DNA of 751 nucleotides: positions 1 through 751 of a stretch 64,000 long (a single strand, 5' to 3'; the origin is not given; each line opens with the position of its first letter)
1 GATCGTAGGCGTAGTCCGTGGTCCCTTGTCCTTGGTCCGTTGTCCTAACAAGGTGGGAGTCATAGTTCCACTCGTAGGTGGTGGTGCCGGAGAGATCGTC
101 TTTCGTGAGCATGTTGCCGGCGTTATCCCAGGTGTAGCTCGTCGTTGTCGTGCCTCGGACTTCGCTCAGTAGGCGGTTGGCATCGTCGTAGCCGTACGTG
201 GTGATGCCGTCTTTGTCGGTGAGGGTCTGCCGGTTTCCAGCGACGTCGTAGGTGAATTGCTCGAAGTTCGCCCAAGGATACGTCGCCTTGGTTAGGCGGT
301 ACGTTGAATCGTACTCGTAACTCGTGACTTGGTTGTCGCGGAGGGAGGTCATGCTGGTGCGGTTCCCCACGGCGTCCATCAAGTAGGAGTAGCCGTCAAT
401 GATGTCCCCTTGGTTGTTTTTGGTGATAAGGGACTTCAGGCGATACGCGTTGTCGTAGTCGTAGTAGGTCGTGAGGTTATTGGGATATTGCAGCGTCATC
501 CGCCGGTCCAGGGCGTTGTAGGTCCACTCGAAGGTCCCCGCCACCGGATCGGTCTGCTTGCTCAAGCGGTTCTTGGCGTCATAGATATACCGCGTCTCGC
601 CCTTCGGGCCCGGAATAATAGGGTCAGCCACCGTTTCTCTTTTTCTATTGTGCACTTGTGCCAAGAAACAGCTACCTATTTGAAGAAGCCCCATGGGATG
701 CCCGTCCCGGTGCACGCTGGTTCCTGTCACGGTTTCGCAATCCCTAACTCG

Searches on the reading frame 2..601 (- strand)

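Call 63: search_protein_families(library=pfam, proteins=[window:2-601:-], max_evalue=0.01)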
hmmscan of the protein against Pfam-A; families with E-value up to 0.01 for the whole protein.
seq(200 aa): 1 family
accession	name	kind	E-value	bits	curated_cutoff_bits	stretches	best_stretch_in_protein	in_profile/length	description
PF05593.20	RHS_repeat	-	1e-19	70.8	22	4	7-41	1-35/38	RHS Repeat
